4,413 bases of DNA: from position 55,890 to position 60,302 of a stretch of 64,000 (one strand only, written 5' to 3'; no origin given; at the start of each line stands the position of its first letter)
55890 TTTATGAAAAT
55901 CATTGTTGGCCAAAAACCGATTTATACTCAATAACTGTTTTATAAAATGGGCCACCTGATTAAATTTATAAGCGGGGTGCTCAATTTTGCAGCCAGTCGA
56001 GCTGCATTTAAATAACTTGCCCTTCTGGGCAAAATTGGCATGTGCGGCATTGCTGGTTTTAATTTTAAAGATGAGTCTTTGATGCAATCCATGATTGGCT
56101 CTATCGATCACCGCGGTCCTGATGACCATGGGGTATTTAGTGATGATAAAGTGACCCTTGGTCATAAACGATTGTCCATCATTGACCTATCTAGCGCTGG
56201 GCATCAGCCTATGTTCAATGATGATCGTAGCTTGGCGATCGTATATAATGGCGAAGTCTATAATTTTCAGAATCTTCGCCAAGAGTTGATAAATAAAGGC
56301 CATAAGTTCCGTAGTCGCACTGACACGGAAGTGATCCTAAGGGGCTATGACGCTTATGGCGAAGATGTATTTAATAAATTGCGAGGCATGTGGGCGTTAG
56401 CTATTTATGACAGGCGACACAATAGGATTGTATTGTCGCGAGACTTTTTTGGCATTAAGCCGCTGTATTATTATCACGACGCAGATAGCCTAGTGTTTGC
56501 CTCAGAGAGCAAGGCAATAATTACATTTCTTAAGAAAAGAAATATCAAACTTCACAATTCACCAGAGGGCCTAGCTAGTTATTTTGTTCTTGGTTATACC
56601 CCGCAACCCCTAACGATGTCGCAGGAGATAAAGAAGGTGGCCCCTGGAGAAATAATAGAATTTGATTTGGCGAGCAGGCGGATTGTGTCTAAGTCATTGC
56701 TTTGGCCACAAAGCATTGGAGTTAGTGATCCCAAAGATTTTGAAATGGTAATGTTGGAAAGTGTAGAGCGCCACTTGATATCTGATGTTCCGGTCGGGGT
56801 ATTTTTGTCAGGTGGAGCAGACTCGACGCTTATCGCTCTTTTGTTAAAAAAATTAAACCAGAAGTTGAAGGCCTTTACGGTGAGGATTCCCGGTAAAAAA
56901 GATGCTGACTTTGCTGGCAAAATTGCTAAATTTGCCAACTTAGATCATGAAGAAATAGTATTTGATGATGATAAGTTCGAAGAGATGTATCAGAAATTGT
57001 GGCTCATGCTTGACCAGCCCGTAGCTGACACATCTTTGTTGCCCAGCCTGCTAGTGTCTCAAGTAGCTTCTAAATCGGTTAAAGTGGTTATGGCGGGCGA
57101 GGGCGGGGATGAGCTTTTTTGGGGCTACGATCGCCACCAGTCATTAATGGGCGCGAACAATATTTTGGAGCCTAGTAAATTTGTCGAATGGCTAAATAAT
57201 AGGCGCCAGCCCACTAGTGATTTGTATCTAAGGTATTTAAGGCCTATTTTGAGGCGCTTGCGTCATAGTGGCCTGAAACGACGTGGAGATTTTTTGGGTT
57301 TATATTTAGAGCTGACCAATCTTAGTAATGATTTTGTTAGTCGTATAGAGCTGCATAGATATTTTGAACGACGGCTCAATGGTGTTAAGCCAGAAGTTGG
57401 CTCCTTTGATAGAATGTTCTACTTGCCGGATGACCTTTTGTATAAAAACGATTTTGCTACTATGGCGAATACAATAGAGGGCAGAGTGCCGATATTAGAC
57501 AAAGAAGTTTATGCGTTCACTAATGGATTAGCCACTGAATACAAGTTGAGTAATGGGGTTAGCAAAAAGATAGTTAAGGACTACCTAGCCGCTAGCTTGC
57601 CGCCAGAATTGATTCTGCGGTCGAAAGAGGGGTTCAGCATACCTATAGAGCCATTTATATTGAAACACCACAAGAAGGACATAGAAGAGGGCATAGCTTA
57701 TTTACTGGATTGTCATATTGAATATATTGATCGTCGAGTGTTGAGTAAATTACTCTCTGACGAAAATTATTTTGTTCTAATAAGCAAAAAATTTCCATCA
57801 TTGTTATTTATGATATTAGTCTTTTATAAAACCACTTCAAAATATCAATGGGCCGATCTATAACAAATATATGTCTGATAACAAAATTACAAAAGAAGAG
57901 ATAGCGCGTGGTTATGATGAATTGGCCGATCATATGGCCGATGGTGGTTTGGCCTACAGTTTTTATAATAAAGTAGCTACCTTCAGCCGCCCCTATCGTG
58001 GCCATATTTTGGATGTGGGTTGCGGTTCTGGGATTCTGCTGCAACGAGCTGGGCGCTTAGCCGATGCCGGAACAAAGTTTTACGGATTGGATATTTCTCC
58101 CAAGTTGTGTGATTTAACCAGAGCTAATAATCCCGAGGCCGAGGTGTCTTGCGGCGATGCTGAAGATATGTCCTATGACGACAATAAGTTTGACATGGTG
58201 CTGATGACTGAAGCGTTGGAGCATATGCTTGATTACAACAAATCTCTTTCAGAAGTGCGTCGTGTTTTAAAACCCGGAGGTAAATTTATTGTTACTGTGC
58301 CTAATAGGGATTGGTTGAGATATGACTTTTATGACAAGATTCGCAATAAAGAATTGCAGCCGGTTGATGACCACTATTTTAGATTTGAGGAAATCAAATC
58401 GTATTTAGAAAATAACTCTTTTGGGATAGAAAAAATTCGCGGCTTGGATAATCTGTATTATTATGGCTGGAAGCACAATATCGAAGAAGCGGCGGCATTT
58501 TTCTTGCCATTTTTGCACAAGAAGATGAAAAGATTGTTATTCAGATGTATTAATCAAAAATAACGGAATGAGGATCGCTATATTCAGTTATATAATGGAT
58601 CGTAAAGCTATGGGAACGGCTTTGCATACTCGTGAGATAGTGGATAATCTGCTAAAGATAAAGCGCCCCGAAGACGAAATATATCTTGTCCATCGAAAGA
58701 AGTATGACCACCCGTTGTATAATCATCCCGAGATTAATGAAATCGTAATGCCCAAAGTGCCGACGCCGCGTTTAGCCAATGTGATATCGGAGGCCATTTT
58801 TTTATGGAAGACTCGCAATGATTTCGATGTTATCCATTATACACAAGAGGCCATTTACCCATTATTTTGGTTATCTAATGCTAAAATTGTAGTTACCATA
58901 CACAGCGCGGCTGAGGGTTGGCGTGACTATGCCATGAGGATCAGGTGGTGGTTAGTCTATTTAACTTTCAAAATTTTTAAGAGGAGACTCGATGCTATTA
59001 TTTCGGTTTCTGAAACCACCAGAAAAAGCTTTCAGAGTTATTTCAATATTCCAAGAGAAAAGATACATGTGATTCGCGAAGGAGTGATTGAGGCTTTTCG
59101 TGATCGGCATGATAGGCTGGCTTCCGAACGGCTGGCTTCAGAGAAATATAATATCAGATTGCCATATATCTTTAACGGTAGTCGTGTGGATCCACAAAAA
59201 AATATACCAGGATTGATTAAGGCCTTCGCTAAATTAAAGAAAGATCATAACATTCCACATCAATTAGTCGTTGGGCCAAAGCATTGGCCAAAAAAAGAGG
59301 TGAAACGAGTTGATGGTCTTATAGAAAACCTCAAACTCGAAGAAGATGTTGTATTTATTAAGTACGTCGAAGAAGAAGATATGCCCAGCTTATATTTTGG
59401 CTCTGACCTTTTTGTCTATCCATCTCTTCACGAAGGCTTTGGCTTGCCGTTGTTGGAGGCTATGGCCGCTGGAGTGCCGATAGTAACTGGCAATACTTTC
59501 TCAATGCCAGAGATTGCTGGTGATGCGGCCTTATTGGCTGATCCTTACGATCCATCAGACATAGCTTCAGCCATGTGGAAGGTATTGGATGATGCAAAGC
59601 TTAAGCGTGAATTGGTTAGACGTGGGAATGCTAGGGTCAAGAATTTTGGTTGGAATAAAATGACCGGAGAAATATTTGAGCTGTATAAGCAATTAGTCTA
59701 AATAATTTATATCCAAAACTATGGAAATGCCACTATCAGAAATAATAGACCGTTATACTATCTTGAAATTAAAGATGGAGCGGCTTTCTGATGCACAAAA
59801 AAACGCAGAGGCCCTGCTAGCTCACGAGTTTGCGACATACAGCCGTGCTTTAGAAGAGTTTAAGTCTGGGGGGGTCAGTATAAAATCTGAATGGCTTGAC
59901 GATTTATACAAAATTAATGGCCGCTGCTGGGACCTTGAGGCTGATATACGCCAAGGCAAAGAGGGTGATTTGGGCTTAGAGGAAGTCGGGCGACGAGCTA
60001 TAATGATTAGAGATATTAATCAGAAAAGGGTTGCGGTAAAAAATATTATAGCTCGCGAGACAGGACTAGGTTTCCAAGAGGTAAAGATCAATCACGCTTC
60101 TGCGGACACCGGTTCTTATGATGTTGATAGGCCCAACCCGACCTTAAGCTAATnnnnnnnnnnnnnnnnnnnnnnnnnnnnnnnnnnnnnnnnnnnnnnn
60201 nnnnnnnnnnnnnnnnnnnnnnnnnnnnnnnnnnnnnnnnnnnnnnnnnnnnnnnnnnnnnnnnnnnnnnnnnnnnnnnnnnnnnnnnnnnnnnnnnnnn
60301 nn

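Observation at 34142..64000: About 30 kb glycan-assembly locus built from repeated GT2 / flippase-like / GT-C three-component modules plus seven GT4 enzymes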

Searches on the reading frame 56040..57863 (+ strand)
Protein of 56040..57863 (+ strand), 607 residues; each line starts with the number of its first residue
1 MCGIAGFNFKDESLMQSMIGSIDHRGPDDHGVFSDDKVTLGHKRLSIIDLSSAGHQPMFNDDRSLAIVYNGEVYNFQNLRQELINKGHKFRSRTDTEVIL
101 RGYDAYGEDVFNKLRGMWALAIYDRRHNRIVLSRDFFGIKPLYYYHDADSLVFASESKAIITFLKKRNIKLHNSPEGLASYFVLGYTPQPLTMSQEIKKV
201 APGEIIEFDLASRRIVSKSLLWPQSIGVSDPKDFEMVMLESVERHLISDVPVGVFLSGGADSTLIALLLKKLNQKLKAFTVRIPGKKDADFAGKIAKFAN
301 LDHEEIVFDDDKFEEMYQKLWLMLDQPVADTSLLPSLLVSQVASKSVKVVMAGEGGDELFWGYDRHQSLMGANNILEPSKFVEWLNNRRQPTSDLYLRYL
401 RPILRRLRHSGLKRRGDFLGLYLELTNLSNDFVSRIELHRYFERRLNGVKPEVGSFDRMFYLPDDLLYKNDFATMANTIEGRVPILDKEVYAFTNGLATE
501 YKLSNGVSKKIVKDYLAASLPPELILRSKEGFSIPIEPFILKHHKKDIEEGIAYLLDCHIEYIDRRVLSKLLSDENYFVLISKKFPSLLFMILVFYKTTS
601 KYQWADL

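Call 4: search_protein_families(library=pfam, proteins=[window:56040-57863:+], max_evalue=0.01)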
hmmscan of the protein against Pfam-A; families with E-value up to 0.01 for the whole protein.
window:56040-57863:+ (607 aa): 6 families
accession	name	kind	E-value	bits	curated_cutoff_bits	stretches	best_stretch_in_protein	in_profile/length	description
PF00733.27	Asn_synthase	-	6.2e-65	220.6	21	1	237-574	5-330/354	Asparagine synthase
PF13537.11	GATase_7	-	5.2e-46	156.1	25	1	42-161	1-122/123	Glutamine amidotransferase domain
PF13522.11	GATase_6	-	7.2e-44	149.4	27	1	27-156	1-130/130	Glutamine amidotransferase domain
PF24167.1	DUF7411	-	1.3e-05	25.3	28.7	1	252-350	3-99/194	Family of unknown function (DUF7411)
PF12481.13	DUF3700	-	0.00025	21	27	1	100-161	114-176/228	Aluminium induced protein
PF02540.23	NAD_synthase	-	0.0024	17.5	21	1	242-289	13-58/242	NAD synthase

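Call 10: search_protein_families(library=ncbifam, proteins=[window:56040-57863:+], max_evalue=0.001)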
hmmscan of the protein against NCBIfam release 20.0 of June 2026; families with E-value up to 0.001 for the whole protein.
window:56040-57863:+ (607 aa): 10 families
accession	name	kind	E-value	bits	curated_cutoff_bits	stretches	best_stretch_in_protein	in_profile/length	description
TIGR01536.1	asn_synth_AEB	equivalog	1.3e-124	417.1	267.1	1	2-532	1-517/517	asparagine synthase (glutamine-hydrolyzing)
TIGR03108.1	eps_aminotran_1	hypoth_equivalog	7.2e-109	365.2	816.9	2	1-370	1-381/628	XrtA/PEP-CTERM system amidotransferase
TIGR03104.1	trio_amidotrans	equivalog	2.1e-91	307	570.1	2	1-374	1-392/589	N-acetylglutaminylglutamine amidotransferase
NF006949.0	PRK09431.1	equivalog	1.1e-82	278.3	499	3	1-166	1-171/554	asparagine synthase B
NF033535.1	lass_lactam_cya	exception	3.7e-51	174.5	525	2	10-405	15-423/668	lasso peptide isopeptide bond-forming cyclase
TIGR01134.1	purF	equivalog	2.7e-14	53.4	350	1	37-161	65-200/432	amidophosphoribosyltransferase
NF001484.0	PRK00331.1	subfamily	8.1e-13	47.6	381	1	55-166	85-204/601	isomerizing glutamine--fructose-6-phosphate transaminase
NF033561.1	macrolact_Ik_Al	subfamily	1.8e-12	46.6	300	1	116-362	81-333/561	albusnodin/ikarugamycin family macrolactam cyclase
TIGR01135.1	glmS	equivalog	2.9e-12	45.9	418.05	1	55-166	84-203/607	glutamine--fructose-6-phosphate transaminase (isomerizing)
NF011155.0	PRK14561.1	equivalog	1.5e-05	24.7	207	1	252-320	3-70/195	hypothetical protein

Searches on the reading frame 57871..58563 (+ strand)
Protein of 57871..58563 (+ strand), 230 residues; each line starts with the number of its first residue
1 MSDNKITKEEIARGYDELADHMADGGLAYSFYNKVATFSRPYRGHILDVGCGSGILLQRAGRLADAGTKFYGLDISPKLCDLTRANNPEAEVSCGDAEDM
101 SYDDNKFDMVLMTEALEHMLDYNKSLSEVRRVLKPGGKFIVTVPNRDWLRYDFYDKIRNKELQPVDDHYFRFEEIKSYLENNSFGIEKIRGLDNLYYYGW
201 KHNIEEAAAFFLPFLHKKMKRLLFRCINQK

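Call 5: search_protein_families(library=pfam, proteins=[window:57871-58563:+], max_evalue=0.01)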
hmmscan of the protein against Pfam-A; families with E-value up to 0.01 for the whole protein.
window:57871-58563:+ (230 aa): 14 families
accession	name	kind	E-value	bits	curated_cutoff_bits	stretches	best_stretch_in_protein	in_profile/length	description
PF08241.18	Methyltransf_11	-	2.5e-24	86.1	21.2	1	47-141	1-95/95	Methyltransferase domain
PF13649.12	Methyltransf_25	-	5.9e-21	75.4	27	1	46-137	1-97/97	Methyltransferase domain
PF13847.12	Methyltransf_31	-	9.8e-19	67.9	27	1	45-160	6-129/145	Methyltransferase domain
PF13489.12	Methyltransf_23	-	7.1e-18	65.3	27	1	36-160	14-124/164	Methyltransferase domain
PF08242.18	Methyltransf_12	-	1.1e-15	58.6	30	1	47-139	1-98/98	Methyltransferase domain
PF01209.24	Ubie_methyltran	-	7.1e-13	48.9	20.1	1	10-141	15-151/233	ubiE/COQ5 methyltransferase family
PF07021.18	MetW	-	2.9e-07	30.7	21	1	45-152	16-118/193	Methionine biosynthesis protein MetW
PF06325.19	PrmA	-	0.00016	21.8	22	1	45-141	164-258/296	Ribosomal protein L11 methyltransferase (PrmA)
PF02353.26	CMAS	-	0.00018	21.4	27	1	45-197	65-223/273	Mycolic acid cyclopropane synthetase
PF05175.20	MTS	-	0.002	18.3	23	1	37-141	26-138/170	Methyltransferase small domain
PF05148.21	Methyltransf_8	-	0.0023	18.3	27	1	40-141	70-156/219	Hypothetical methyltransferase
PF20922.3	Anamorsin_N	-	0.0038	17.4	27.1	1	100-143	45-89/163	Anamorsin, N-terminal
PF03291.22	mRNA_G-N7_MeTrfase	-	0.0045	16.6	26.6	0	117-186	156-224/315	mRNA (guanine-N(7))-methyltransferase domain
PF01555.25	N6_N4_Mtase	-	0.0072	16.7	26.7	0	123-167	33-77/221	DNA methylase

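Call 10: search_protein_families(library=ncbifam, proteins=[window:57871-58563:+], max_evalue=0.001)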
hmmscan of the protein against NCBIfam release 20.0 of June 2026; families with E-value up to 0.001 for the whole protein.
window:57871-58563:+ (230 aa): 43 families (the best 25 are shown)
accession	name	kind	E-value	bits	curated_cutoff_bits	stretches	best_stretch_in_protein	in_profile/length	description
NF045667.1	MTase_DVU1556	equivalog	2.2e-19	69.8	155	1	35-142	15-120/213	DVU_1556 family methyltransferase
TIGR01983.1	UbiG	equivalog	6.7e-18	64.8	102.95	1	44-204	51-220/228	bifunctional 2-polyprenyl-6-hydroxyphenol methylase/3-demethylubiquinol 3-O-methyltransferase UbiG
TIGR01934.1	MenG_MenH_UbiE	subfamily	4.8e-17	62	158.35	1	9-142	6-142/223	ubiquinone/menaquinone biosynthesis methyltransferase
NF001244.0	PRK00216.1-5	equivalog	3.4e-16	59.3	216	1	9-141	15-153/236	bifunctional demethylmenaquinone methyltransferase/2-methoxy-6-polyprenyl-1,4-benzoquinol methylase UbiE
NF047649.1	MTase_UXPK_star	exception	1.3e-15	57.2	460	1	45-141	80-181/283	methyltransferase/UXPK-star double selenoprotein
TIGR02072.1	BioC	equivalog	7.4e-15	55.4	184.95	1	44-185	36-172/244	malonyl-ACP O-methyltransferase BioC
NF041537.1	ArsM_AhpD_UU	exception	1.5e-13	50.3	510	1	45-142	79-181/345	arsenite methyltransferase/AhpD domain selenoprotein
NF001241.0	PRK00216.1-2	equivalog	8.3e-13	48.5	327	1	10-142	19-148/231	demethylmenaquinone methyltransferase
NF045823.1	PthPhpthDimycoMt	equivalog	8.5e-13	48.1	300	1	30-142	54-167/256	phthiotriol/phenolphthiotriol dimycocerosates methyltransferase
NF043040.1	corrin_prot_MT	hypoth_equivalog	9.6e-13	48.1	180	1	9-142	9-148/216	corrinoid protein-associated methyltransferase CpaM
NF041536.1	ArsM_DUF2284_UU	exception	2.7e-12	45.8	575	1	45-142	79-181/459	arsenite methyltransferase/DUF2284 domain selenoprotein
NF045825.1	FAmtase_mtf2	equivalog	2.9e-12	46.3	400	1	31-142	47-159/248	fatty-acid O-methyltransferase Mtf2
NF040539.1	AST_met_ArsM_2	exception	1.7e-11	44.4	240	1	44-142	58-164/262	putative arsinothricin biosynthesis methyltransferase ArsM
NF052510.1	methyltran_MpqE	exception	3.4e-11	43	335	1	11-154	15-169/234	methyl-plastoquinone biosynthesis methyltransferase MpqE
NF001243.0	PRK00216.1-4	equivalog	7.1e-11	41.9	235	1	45-141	50-151/237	demethylmenaquinone methyltransferase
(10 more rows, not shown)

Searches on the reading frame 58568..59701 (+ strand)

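Call 5: search_protein_families(library=pfam, proteins=[window:58568-59701:+], max_evalue=0.01)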
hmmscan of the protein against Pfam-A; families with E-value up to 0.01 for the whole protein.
window:58568-59701:+ (377 aa): 6 families
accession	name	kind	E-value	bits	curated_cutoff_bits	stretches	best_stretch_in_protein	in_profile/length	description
PF00534.26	Glycos_transf_1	-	2.4e-35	122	26.4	1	199-353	16-169/172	Glycosyl transferases group 1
PF13692.12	Glyco_trans_1_4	-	5.4e-27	95.2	27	1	204-342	8-142/142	Glycosyl transferases group 1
PF13439.12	Glyco_transf_4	-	5.2e-15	56.3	28.5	1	46-173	29-166/170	Glycosyltransferase Family 4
PF20706.3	GT4-conflict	-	3.5e-10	39.9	26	1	201-309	200-312/385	Family 4 Glycosyltransferase in conflict systems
PF13524.12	Glyco_trans_1_2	-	5.3e-07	30.1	25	1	231-358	16-130/144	Glycosyl transferase-like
PF13579.12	Glyco_trans_4_4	-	1.7e-05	25.7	29.7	1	77-170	67-156/158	Glycosyl transferase 4-like domain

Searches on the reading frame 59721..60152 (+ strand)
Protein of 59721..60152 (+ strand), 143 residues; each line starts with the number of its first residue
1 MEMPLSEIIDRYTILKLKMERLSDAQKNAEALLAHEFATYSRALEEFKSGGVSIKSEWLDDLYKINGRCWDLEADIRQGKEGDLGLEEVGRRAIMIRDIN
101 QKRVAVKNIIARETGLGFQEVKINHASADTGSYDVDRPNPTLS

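Call 5: search_protein_families(library=pfam, proteins=[window:59721-60152:+], max_evalue=0.01)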
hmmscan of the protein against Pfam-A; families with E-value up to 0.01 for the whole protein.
window:59721-60152:+ (143 aa): 2 families
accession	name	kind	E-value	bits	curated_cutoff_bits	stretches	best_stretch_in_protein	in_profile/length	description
PF19662.4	DUF6165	-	0.0053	16.9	27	0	4-115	6-106/134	Family of unknown function (DUF6165)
PF14063.11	DUF4254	-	0.0059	16.9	27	0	7-35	78-106/144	Protein of unknown function (DUF4254)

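Call 10: search_protein_families(library=ncbifam, proteins=[window:59721-60152:+], max_evalue=0.001)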
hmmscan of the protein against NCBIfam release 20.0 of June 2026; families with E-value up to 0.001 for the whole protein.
window:59721-60152:+ (143 aa): 0 families
